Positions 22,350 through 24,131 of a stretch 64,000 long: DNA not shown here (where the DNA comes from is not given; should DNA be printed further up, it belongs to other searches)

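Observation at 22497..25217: Sixteen-heme c-type cytochrome with a type IX secretion sorting tail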

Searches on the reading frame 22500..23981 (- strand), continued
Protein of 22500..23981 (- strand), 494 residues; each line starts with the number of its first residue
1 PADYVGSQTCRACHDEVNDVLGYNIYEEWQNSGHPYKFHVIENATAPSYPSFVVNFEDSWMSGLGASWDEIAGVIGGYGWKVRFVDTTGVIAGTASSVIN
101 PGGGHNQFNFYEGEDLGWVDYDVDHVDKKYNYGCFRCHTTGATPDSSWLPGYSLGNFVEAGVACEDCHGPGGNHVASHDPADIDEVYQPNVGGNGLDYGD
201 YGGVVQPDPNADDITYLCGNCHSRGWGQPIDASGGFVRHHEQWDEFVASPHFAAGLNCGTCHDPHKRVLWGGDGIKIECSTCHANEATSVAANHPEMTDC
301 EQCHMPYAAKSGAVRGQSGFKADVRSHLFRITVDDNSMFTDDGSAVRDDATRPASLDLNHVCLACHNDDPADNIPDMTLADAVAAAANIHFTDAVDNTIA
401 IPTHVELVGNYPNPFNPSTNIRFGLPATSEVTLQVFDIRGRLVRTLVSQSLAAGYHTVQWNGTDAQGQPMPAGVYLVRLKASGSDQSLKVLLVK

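Call 52: search_protein_families(library=pfam, proteins=[L034:172-831:+, L068:7311-9107:+, L011:6495-7895:-, L048:14097-14789:-, L047:12572-13474:-, L055:3616-5115:+, L054:1964-2725:-], max_evalue=0.001)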
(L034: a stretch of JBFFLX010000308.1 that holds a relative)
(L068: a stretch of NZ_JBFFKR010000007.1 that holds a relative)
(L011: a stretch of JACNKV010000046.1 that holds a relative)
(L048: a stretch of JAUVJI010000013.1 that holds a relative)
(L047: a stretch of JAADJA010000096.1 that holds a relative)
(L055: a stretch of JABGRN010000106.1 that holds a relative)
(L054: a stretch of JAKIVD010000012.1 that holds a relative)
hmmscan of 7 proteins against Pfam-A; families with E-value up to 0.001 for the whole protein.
L034:172-831:+ (220 aa): 6 families
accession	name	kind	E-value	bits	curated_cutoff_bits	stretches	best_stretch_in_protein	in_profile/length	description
PF00072.30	Response_reg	-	5.9e-28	97.7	30.2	1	6-118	1-111/111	Response regulator receiver domain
PF00196.25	GerE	-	2e-20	72.6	23.5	1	155-209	3-57/57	Bacterial regulatory proteins, luxR family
PF08281.18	Sigma70_r4_2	-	2.9e-06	27.2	25.7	1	154-197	10-54/54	Sigma-70, region 4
PF04545.22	Sigma70_r4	-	0.00052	19.9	24.1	0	154-198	4-49/50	Sigma-70, region 4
PF13412.12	HTH_24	-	0.00081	19.4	21.9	0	168-195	16-43/48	Winged helix-turn-helix DNA-binding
PF13384.12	HTH_23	-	0.00091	19.4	24.6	0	161-191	9-39/50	Homeodomain-like domain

L068:7311-9107:+ (599 aa): 7 families
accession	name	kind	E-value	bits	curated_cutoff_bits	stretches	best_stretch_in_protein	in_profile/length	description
PF00672.30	HAMP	-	4.7e-13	49.7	25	1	202-252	2-52/53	HAMP domain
PF13426.13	PAS_9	-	2.9e-12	47.2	27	1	270-371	2-102/103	PAS domain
PF02518.31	HATPase_c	-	1.8e-09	38.5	26.4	1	506-598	4-109/111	Histidine kinase-, DNA gyrase B-, and HSP90-like ATPase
PF08448.16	PAS_4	-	1.2e-08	35.6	23.1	1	266-374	2-109/110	PAS fold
PF00989.32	PAS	-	2.7e-08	34.2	22.6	1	261-370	3-113/113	PAS fold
PF07730.19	HisKA_3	-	4.2e-07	30.9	24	1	398-462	1-65/68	Histidine kinase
PF24820.1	Diguanyl_cycl_sensor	-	0.00063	20.1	28.1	0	265-310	2-47/109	Diguanylate cyclase-like sensor domain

L011:6495-7895:- (467 aa): 5 families
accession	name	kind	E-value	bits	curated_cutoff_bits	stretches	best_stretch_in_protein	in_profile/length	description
PF02518.31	HATPase_c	-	2.6e-24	86.2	26.4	1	359-466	3-109/111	Histidine kinase-, DNA gyrase B-, and HSP90-like ATPase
PF00512.31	HisKA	-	1.6e-10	41.3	26.9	1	248-311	2-65/66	His Kinase A (phospho-acceptor) domain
PF14501.12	HATPase_c_5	-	1.2e-08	35.2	22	1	364-462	8-99/102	GHKL domain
PF08521.16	2CSK_N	-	7.4e-07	29.8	23.2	1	29-157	5-126/140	Two-component sensor kinase N-terminal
PF00672.30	HAMP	-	3.7e-06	27.6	25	1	194-242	5-52/53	HAMP domain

L048:14097-14789:- (231 aa): 5 families
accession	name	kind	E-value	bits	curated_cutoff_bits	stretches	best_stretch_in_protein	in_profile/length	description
PF13545.12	HTH_Crp_2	-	3.7e-18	65.7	27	1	157-227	1-70/70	Crp-like helix-turn-helix domain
PF00027.35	cNMP_binding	-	2e-11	44.2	27.5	1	38-125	2-89/89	Cyclic nucleotide-binding domain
PF00325.26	Crp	-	1.3e-07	31.6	21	1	178-209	1-32/32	Bacterial regulatory proteins, crp family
PF13412.12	HTH_24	-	1.9e-05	24.6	21.9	1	180-209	18-47/48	Winged helix-turn-helix DNA-binding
PF25213.1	HVO_A0261_N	-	8.9e-05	22.7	35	1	178-217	23-62/86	HVO_A0261 N-terminal domain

L047:12572-13474:- (301 aa): 1 family
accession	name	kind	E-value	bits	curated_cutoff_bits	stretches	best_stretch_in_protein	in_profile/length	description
PF19089.6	DUF5777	-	6.7e-98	327.3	23.1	1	43-291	1-247/247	Membrane bound beta barrel domain (DUF5777)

L055:3616-5115:+ (500 aa): 5 families
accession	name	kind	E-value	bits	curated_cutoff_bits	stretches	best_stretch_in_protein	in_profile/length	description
PF03264.19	Cytochrom_NNT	-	1.8e-08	34.8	24.1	1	99-189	9-102/174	NapC/NirT cytochrome c family, N-terminal region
PF14522.11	Cytochrome_C7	-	1.1e-05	25.6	24.8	0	424-456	43-67/67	Cytochrome c7 and related cytochrome c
PF22113.1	Mtrc-MtrF_II-IV_dom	-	0.00032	20.7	30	0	443-498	76-129/176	Outer membrane cytochrome MtrC/MtrF-like, domains II/IV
PF14537.11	Cytochrom_c3_2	-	0.00033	21.5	25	0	425-497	2-65/79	Cytochrome c3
PF02085.21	Cytochrom_CIII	-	0.00033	21.4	22.9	0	141-212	19-86/101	Class III cytochrome C family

L054:1964-2725:- (254 aa): 12 families
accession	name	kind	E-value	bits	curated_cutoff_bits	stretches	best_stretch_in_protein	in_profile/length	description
PF13247.11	Fer4_11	-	1.2e-22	80.4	26.2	1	120-214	3-99/100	4Fe-4S dicluster domain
PF12838.12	Fer4_7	-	3.9e-15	56.5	27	2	57-143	1-52/52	4Fe-4S dicluster domain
PF12837.12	Fer4_6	-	6.7e-13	48.4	25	1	152-172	2-22/24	4Fe-4S binding domain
PF12797.12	Fer4_2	-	7.4e-13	48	24.5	1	153-171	4-22/22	4Fe-4S binding domain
PF13237.11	Fer4_10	-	1.1e-12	48.1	25.5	1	123-170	5-53/53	4Fe-4S dicluster domain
PF00037.32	Fer4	-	2.9e-10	39.9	21.1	1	154-174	3-23/24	4Fe-4S binding domain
PF13187.11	Fer4_9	-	1.1e-08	35.3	27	2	126-172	1-50/52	4Fe-4S dicluster domain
PF12798.12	Fer4_3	-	1.7e-05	25.7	27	0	159-172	1-14/15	4Fe-4S binding domain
PF25160.1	LdpA_Fe-S-bd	-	2.2e-05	24.6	27.6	0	130-172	5-41/49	LdpA Fe-S cluster-binding domain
PF13534.11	Fer4_17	-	6.2e-05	23.9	22.2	0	57-70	1-14/61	4Fe-4S dicluster domain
PF13183.11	Fer4_8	-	9.9e-05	23.2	27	0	55-142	2-67/68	4Fe-4S dicluster domain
PF14697.11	Fer4_21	-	0.00036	21.1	35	0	152-207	1-53/59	4Fe-4S dicluster domain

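Call 53: search_solved_structures(query=A1, max_evalue=0.01, show_alignments=3)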
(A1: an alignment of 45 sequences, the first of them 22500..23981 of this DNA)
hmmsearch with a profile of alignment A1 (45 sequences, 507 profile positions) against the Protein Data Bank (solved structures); distinct sequences matched with E-value up to 0.01: 14.
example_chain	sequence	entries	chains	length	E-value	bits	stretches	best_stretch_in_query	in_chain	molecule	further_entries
4rkm_A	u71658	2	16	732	3.8e-12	48.7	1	267-354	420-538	MccA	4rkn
6i5b_A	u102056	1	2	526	8e-10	41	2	150-211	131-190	Uncharacterized protein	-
6qvm_A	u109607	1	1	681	3.3e-07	32.4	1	135-305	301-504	Multiheme cytochrome cf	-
6r2q_A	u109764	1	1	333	9.1e-06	27.6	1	273-326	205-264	Cystathionine beta-synthase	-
7eh9_A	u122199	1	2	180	0.00014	23.7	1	436-496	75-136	Basal-body rod modification protein FlgD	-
3osv_A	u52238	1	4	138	0.00019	23.2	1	436-494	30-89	Flagellar basal-body rod modification protein FlgD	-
7bhq_A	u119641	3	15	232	0.00021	23.1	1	436-496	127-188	Basal-body rod modification protein FlgD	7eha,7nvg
6za2_A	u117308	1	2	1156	0.00026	22.8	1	416-505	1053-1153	Por secretion system protein porU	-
3c12_A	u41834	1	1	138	0.001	20.9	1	437-497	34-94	Flagellar protein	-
8glk_D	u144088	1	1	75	0.0011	20.8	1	421-505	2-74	Endonuclease I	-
1bvb_A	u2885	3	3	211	0.0044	18.8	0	145-192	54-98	CYTOCHROME C-554 | CYTOCHROME C554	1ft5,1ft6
8bcx_A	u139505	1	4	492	0.0073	18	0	254-288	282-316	Nitrite reductase (cytochrome; ammonia-forming)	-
8k9e_A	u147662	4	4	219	0.0074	18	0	266-305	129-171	Cytochrome c7-like domain-containing protein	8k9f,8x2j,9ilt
9whd_A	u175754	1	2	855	0.0074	18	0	415-503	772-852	GH167 glycoside hydrolase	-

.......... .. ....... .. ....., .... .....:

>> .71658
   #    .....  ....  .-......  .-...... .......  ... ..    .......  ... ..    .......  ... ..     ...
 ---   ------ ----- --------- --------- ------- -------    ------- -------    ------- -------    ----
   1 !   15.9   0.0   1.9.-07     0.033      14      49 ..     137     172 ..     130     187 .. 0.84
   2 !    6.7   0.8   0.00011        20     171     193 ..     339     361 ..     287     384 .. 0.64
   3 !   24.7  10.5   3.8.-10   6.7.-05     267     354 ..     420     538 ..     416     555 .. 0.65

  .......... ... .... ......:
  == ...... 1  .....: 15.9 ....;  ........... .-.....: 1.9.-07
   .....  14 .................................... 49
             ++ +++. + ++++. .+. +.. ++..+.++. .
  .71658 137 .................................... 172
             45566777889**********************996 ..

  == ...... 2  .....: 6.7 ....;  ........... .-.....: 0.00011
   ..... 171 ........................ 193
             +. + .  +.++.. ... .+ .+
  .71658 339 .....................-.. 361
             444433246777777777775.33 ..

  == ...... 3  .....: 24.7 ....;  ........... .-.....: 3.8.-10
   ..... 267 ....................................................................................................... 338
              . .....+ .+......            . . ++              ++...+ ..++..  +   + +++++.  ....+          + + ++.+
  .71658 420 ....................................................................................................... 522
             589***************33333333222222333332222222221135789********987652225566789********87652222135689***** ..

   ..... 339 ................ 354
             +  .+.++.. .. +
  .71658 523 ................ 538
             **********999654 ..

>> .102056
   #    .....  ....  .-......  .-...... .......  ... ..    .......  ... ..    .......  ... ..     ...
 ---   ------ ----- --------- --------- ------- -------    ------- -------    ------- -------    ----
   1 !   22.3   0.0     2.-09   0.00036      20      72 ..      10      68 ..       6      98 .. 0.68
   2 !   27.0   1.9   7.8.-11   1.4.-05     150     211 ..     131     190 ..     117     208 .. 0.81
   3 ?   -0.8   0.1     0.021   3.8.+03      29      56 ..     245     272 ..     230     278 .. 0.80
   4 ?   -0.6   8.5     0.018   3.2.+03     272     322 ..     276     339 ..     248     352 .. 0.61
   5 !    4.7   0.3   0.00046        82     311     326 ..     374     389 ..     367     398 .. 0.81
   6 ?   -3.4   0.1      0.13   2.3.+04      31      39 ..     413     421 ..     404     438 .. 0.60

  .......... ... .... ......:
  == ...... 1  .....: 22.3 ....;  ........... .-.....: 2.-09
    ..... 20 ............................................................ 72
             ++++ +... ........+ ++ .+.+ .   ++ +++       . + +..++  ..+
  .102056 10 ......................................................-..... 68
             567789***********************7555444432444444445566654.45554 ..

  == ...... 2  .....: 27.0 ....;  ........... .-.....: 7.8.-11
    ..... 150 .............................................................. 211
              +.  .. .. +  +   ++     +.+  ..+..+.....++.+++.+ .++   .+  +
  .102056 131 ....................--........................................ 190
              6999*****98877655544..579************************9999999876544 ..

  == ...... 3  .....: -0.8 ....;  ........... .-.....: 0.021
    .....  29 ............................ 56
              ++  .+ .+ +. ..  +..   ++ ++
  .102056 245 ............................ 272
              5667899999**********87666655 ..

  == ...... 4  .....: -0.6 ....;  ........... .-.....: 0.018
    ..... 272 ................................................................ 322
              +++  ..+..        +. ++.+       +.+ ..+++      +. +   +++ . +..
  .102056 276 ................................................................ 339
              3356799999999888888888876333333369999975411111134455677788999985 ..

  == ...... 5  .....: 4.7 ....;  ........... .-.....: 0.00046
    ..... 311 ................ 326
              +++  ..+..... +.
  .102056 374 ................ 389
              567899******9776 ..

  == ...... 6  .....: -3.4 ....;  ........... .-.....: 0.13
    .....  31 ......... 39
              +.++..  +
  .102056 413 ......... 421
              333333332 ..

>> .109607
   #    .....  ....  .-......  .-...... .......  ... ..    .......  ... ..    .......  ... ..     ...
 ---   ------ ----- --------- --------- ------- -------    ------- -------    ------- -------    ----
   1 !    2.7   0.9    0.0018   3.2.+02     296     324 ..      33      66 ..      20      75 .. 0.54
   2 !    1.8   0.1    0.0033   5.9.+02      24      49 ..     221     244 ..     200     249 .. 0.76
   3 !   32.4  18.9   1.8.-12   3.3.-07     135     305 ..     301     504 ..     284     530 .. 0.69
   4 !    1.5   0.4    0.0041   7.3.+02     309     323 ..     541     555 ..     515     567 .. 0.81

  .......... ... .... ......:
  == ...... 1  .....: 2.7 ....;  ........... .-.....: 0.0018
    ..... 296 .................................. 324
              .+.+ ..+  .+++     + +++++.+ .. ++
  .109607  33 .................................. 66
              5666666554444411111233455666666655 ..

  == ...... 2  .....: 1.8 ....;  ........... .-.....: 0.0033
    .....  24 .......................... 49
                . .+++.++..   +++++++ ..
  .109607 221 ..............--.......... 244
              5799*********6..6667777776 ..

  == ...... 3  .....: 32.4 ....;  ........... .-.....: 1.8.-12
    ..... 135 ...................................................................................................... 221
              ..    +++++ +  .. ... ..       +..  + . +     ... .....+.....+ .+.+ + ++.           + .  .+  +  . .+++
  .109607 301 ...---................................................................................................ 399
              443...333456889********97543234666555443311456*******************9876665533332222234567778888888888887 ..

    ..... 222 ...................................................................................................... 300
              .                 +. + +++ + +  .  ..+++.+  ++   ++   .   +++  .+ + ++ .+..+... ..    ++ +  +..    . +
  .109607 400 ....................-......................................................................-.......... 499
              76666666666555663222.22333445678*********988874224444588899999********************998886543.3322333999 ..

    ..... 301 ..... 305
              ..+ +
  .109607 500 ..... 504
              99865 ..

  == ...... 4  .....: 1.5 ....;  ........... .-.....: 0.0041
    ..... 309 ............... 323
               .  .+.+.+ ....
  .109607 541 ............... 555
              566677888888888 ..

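Call 64: search_protein_representatives(alignment_id=A1)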
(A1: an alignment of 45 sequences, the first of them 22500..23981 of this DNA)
Query: 45 sequences, 507 profile positions. Proteins with E-value up to 0.001 (for the whole library): 397923; up to 1e-10: 159449; up to 1e-30: 351. The best 150 are listed.
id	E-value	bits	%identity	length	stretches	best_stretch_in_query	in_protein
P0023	0.0e+00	1512.0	-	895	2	21-504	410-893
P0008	0.0e+00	1300.2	-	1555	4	24-410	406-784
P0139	1.6e-239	812.0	-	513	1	2-507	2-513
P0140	1.3e-206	703.4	-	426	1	24-410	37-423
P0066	8.0e-204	694.2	-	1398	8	21-202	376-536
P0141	9.3e-174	595.0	-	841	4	223-507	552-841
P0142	1.7e-151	521.6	-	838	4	236-507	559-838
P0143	1.6e-147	508.5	-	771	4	227-409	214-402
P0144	2.4e-142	491.4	-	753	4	21-196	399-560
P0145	1.5e-135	469.0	-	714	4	24-206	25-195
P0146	8.3e-133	459.9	-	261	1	1-261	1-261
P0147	2.8e-125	435.1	-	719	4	24-202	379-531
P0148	2.4e-121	422.1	-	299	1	220-507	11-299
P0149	3.3e-121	421.7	-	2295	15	416-499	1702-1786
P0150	3.4e-121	421.7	-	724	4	235-390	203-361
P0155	5.5e-106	371.5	-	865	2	21-388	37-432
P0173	2.6e-82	293.4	-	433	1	24-408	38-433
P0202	3.9e-66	240.0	-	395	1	5-388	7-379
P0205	1.5e-65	238.0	-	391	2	24-197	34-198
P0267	1.5e-52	195.2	-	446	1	25-386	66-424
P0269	1.8e-52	194.9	-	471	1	24-387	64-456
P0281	2.4e-51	191.2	-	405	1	21-407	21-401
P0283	4.5e-51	190.3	-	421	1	25-384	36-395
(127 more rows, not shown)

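Call 68: list_cluster_members(proteins=[P0140, P0173, P0202, P0267, P0269, P0281, P0283, P0145, P0155, P0205])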
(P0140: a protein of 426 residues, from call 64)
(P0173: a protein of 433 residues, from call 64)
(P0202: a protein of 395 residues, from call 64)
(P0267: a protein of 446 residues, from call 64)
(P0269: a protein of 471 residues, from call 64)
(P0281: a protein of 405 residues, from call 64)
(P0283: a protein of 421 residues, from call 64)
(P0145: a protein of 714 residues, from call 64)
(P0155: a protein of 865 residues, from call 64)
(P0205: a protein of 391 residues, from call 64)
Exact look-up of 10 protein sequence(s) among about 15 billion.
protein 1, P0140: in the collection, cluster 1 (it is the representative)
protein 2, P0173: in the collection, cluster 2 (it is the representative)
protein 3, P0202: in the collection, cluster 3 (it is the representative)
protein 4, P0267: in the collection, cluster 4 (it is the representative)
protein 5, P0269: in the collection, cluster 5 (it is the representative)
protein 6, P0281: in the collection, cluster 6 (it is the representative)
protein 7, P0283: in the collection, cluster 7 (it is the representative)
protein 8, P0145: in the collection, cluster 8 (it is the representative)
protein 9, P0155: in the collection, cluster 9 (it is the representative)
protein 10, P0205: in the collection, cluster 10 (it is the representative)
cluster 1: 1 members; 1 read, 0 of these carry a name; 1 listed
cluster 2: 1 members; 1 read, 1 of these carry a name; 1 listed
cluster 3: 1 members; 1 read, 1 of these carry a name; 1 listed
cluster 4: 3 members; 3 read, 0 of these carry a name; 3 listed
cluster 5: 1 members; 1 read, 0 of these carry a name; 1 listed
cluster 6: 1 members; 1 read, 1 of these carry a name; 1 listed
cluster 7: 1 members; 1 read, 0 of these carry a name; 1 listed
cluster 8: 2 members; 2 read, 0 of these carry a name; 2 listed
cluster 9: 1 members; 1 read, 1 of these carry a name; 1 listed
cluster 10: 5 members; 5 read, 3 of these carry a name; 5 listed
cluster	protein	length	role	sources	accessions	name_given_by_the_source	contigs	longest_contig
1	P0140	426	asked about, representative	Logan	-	-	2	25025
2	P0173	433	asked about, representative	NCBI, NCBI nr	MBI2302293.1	MAG: hypothetical protein HYU66_25600 [Armatimonadetes bacterium] | hypothetical protein [Armatimonadota bacterium]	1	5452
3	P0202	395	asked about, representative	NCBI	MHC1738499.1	MAG: cytochrome c3 family protein [Ignavibacteriaceae bacterium]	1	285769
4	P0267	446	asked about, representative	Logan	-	-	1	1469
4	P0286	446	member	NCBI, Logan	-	-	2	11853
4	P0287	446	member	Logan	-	-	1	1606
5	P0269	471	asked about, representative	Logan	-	-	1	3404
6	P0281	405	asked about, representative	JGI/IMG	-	hypothetical protein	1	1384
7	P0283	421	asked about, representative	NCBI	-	-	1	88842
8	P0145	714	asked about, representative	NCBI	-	-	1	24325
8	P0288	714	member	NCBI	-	-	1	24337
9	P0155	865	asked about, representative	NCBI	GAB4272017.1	MAG: hypothetical protein Kow0092_26980 [Deferrisomatales bacterium]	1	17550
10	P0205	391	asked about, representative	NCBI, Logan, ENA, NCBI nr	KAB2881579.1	hypothetical protein F9K33_00565 [bacterium] | MAG: hypothetical protein F9K33_00565 [bacterium]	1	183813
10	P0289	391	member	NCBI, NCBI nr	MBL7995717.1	hypothetical protein JNM05_10135 [bacterium] | hypothetical protein [bacterium]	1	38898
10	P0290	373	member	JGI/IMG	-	hypothetical protein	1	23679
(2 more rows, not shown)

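Call 76: predict_structure(alignment_id=A2)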
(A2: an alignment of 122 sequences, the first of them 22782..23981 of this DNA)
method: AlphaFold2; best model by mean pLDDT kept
length: 400 residues; sequences in the alignment: 122
mean_pLDDT: 93.3   pTM: 0.91
mean pLDDT of the five models: 93.3, 93.2, 93.2, 92.0, 91.7
residues with pLDDT >= 90: 346; 70-90: 43; 50-70: 6; < 50: 5
segments of 3 or more residues with pLDDT < 50: 397-400
pLDDT, mean of each block of 10 residues (from residue 1): 88 96 97 97 97 96 97 96 97 97 96 95 96 90 92 93 95 96 91 77 84 93 85 96 95 97 96 96 95 90 97 95 97 98 97 97 97 97 94 58
secondary structure, 60 per line:
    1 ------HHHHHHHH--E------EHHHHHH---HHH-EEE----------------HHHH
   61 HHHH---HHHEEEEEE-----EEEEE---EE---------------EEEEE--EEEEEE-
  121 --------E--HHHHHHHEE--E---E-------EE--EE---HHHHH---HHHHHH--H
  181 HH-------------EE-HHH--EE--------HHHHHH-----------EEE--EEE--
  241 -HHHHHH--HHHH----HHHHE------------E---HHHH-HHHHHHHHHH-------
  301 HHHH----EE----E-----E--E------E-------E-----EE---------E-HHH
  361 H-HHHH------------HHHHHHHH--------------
elements in order: H7-14 H25-30 E38-40 H57-64 E71-76 E82-86 E107-111 E114-119 H132-138 H164-168 H172-177 H214-219 E231-233 E236-238 H242-247 H250-253 H258-261 H279-282 H284-293 H301-304 H358-361 H363-366 H379-386
